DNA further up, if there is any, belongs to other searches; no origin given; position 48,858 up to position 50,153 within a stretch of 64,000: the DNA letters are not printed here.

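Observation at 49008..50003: Soluble diiron acyl-ACP desaturase-like protein inside the uvr operon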

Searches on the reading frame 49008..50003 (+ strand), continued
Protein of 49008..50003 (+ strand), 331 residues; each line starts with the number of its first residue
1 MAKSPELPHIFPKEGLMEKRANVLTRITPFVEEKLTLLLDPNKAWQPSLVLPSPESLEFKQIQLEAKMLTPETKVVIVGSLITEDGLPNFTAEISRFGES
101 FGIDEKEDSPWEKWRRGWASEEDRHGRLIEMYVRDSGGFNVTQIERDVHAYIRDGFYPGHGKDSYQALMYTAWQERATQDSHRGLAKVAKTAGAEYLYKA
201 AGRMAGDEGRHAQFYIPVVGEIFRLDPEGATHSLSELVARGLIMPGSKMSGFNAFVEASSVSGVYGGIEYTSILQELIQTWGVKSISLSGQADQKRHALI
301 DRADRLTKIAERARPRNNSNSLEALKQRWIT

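Call 47: search_solved_structures(query=window:49008-50003:+, max_evalue=1e-30, show_alignments=4)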
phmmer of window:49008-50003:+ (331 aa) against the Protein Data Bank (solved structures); distinct sequences matched with E-value up to 1e-30: 8.
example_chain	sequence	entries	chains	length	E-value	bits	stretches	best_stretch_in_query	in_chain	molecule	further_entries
7pp7_A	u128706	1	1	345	1.4e-44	155.8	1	18-315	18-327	Acyl-[acyl-carrier-protein] 6-desaturase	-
7t63_A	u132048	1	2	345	5e-43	150.7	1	18-312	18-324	DESATURASE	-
1afr_A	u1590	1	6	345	3.5e-40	141.4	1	12-317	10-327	DELTA9 STEAROYL-ACYL CARRIER PROTEIN DESATURASE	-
1oq4_A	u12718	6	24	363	3.6e-40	141.3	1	9-317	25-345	Acyl-[acyl-carrier protein] desaturase | ACYL-[ACYL-CARRIER-PROTEIN] DESATURASE, CHLOROPLASTIC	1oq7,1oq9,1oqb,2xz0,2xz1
2j2f_A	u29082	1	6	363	2.5e-39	138.6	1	9-317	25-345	ACYL-[ACYL-CARRIER-PROTEIN] DESATURASE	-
2uw1_A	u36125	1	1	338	2.8e-39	138.4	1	38-317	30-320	PLASTID DELTA4 MULTIFUNCTIONAL ACYL-ACYL CARRIER PROTEIN DESATURASE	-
2uw1_B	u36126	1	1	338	3.9e-39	138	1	38-317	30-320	PLASTID DELTA4 MULTIFUNCTIONAL ACYL-ACYL CARRIER PROTEIN DESATURASE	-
4v0j_A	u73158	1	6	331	2.3e-38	135.4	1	25-317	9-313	ACYL-[ACYL-CARRIER-PROTEIN] DESATURASE, CHLOROPLASTIC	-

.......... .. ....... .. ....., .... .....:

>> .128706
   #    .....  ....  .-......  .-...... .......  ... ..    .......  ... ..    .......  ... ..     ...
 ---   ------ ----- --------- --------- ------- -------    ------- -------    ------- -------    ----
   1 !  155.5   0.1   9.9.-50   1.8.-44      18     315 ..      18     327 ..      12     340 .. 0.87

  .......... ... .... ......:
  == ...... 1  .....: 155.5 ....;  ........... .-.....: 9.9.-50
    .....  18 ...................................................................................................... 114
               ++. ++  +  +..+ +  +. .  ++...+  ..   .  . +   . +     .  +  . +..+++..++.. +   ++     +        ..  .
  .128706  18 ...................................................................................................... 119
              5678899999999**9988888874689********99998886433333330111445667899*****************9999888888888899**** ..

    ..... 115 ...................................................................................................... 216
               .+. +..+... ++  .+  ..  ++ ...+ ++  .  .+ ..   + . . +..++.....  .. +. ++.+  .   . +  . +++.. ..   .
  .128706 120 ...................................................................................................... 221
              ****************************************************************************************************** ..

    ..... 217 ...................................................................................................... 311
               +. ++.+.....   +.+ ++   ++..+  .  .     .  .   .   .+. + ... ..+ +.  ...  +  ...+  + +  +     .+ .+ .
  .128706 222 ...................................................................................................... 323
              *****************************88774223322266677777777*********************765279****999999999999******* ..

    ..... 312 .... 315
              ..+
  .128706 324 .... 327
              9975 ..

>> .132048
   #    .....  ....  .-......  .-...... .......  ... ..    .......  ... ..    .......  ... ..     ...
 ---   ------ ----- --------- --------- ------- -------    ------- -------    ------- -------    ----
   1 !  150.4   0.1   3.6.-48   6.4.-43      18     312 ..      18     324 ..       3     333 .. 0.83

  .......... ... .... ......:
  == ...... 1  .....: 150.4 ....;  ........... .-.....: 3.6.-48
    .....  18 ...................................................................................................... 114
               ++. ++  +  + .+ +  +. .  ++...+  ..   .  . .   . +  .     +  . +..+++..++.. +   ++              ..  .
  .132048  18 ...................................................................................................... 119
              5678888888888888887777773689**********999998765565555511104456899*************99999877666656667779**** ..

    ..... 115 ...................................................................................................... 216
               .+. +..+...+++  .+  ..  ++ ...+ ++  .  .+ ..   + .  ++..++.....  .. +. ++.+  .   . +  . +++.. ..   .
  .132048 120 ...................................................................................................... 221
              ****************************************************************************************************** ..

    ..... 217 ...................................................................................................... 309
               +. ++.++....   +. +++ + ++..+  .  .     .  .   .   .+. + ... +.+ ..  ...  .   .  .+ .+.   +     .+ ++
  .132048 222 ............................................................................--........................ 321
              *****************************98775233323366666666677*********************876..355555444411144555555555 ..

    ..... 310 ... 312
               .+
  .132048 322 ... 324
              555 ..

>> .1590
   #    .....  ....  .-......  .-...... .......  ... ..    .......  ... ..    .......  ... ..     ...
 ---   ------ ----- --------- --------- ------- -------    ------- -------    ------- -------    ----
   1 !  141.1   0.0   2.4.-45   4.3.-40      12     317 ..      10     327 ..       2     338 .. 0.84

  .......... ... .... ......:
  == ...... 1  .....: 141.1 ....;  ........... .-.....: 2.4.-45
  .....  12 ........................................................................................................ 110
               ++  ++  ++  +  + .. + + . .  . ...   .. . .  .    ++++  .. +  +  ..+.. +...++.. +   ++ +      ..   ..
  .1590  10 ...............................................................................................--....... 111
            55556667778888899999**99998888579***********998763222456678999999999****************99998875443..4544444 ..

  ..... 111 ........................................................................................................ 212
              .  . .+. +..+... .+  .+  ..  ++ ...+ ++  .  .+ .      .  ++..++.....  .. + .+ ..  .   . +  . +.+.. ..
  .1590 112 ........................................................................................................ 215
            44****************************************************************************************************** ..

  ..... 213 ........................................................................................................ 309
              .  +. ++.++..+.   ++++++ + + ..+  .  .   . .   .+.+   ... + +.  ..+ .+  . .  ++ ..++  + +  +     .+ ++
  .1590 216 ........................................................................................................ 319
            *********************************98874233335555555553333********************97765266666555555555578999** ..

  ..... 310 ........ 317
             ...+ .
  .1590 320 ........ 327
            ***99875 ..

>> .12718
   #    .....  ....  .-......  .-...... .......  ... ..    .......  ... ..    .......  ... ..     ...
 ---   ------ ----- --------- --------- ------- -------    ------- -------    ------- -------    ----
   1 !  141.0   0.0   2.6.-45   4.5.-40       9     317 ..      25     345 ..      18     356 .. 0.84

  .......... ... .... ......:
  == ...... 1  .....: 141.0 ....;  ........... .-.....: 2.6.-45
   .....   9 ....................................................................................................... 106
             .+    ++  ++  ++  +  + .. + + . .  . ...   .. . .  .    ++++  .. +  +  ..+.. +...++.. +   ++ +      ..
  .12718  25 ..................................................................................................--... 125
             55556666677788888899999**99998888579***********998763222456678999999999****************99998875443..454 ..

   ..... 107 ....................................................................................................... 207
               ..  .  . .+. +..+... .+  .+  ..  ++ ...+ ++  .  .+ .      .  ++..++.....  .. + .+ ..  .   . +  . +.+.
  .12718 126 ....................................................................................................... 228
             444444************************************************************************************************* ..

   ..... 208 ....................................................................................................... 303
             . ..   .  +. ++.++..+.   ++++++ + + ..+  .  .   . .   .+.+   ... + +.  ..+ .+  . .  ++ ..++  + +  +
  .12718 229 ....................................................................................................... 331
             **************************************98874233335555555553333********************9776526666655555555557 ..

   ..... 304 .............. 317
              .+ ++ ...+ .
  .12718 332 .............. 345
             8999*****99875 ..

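Call 76: find_related_loci(query=A2, collection=viral_contigs, flank=5000)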
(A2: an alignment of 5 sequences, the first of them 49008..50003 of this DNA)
Query A2 (331 aa) in viral_contigs; peptide patterns used: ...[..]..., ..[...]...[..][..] (x = any residue, [..] = any of these).
45 stretches matched a pattern, but none encodes a relative of the query by tblastn (E <= 1e-3).

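Call 77: search_protein_families(library=phrogs, proteins=[window:49008-50003:+, L009:10993-11673:+], max_evalue=0.001)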
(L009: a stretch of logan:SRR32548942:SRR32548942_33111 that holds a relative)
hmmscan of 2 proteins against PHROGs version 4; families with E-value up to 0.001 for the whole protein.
window:49008-50003:+ (331 aa): 0 families

L009:10993-11673:+ (226 aa): 1 family
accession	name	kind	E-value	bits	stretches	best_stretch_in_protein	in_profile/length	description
phrog_11796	-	unknown function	2e-23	84.6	1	9-202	4-180/217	-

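Call 82: search_protein_families(library=padloc, proteins=[window:49008-50003:+, L009:10993-11673:+, L011:10799-12139:-], max_evalue=0.001)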
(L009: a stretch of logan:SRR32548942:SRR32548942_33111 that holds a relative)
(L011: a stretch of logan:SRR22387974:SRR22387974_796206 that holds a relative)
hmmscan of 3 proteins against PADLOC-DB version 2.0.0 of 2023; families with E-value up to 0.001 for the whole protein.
window:49008-50003:+ (331 aa): 0 families

L009:10993-11673:+ (226 aa): 0 families

L011:10799-12139:- (446 aa): 0 families

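Call 83: search_protein_families(library=pfam, proteins=[L016:64-1344:-, L017:6723-7967:-, L013:8049-9575:+, L013:11030-12634:+, L013:12638-14821:+, L013:7385-8068:+, L014:9302-10546:+, L014:7317-7895:+], max_evalue=0.0001)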
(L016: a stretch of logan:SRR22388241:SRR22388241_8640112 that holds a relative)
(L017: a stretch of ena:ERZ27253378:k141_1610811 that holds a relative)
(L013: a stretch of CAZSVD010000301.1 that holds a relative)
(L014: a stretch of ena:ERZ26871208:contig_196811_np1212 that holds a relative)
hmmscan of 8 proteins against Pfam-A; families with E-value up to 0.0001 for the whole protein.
L016:64-1344:- (426 aa): 2 families
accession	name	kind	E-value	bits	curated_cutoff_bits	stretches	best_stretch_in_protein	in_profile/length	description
PF02353.26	CMAS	-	1.1e-23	84.4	27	1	36-252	40-230/273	Mycolic acid cyclopropane synthetase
PF13489.12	Methyltransf_23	-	9.7e-07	29.1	27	1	55-179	19-118/164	Methyltransferase domain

L017:6723-7967:- (414 aa): 2 families
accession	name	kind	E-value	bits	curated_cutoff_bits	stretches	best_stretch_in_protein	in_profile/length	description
PF02353.26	CMAS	-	1.6e-19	70.7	27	1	29-253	32-240/273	Mycolic acid cyclopropane synthetase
PF13649.12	Methyltransf_25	-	3.6e-05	24.8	27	0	65-139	2-81/97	Methyltransferase domain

L013:8049-9575:+ (508 aa): 0 families

L013:11030-12634:+ (534 aa): 3 families
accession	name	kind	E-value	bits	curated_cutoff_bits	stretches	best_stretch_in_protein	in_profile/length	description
PF03364.25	Polyketide_cyc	-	9.2e-11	42.5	23.4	1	24-135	3-112/126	Polyketide cyclase / dehydrase and lipid transport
PF01488.26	Shikimate_DH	-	3.4e-09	37.3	24.3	1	314-433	3-129/138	Shikimate / quinate 5-dehydrogenase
PF02882.25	THF_DHG_CYH_C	-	2.6e-07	30.5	27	1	302-420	15-112/160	Tetrahydrofolate dehydrogenase/cyclohydrolase, NAD(P)-binding domain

L013:12638-14821:+ (727 aa): 5 families
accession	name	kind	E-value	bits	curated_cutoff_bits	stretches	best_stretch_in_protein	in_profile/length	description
PF02518.31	HATPase_c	-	3.2e-25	89.1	26.4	1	617-726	2-109/111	Histidine kinase-, DNA gyrase B-, and HSP90-like ATPase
PF00512.31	HisKA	-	1.2e-13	51.3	26.9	1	513-570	5-63/66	His Kinase A (phospho-acceptor) domain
PF16927.11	HisKA_7TM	-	1.4e-08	35.3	28.6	1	19-234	3-222/224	N-terminal 7TM region of histidine kinase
PF13492.12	GAF_3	-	4.8e-07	30.7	27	1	327-462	5-129/129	GAF domain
PF01590.32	GAF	-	2.4e-05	25.3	22.4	1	323-460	1-133/133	GAF domain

L013:7385-8068:+ (227 aa): 1 family
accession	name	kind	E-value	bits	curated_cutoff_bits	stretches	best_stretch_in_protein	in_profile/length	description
PF07963.17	N_methyl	-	1.9e-05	24.5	21.2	1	7-30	2-25/27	Prokaryotic N-terminal methylation motif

L014:9302-10546:+ (414 aa): 0 families

L014:7317-7895:+ (192 aa): 0 families
